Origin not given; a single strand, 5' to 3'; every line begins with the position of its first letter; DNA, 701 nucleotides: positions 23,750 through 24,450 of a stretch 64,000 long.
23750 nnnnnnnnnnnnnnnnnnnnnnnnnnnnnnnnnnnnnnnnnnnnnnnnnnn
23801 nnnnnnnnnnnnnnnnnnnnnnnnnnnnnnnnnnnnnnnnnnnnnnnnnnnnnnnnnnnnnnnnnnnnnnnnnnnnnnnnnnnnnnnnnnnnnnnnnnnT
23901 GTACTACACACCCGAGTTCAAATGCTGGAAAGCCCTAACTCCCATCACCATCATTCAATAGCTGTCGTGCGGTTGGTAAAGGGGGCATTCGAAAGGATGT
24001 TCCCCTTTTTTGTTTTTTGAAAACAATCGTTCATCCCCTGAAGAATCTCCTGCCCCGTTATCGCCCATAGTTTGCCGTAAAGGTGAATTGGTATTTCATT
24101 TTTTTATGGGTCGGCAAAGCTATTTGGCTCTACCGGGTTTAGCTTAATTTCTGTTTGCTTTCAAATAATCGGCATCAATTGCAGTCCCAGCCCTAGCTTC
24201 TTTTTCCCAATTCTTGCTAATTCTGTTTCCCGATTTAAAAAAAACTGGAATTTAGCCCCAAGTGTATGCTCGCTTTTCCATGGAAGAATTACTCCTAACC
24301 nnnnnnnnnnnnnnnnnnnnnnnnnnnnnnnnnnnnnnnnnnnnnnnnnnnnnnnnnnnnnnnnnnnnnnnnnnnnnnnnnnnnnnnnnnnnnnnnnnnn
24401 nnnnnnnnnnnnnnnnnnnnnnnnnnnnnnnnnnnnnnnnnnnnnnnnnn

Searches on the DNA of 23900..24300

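Call 87: search_with_rna_model(model_id=R1, source=window, start=23900, end=24300, filters=off, max_evalue=1, show_alignments=1)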
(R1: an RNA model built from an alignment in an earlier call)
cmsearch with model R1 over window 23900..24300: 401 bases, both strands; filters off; matches with E-value up to 1: 1.
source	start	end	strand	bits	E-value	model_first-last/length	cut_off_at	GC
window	24010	24152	-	12.6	0.00017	1-165/165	no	0.41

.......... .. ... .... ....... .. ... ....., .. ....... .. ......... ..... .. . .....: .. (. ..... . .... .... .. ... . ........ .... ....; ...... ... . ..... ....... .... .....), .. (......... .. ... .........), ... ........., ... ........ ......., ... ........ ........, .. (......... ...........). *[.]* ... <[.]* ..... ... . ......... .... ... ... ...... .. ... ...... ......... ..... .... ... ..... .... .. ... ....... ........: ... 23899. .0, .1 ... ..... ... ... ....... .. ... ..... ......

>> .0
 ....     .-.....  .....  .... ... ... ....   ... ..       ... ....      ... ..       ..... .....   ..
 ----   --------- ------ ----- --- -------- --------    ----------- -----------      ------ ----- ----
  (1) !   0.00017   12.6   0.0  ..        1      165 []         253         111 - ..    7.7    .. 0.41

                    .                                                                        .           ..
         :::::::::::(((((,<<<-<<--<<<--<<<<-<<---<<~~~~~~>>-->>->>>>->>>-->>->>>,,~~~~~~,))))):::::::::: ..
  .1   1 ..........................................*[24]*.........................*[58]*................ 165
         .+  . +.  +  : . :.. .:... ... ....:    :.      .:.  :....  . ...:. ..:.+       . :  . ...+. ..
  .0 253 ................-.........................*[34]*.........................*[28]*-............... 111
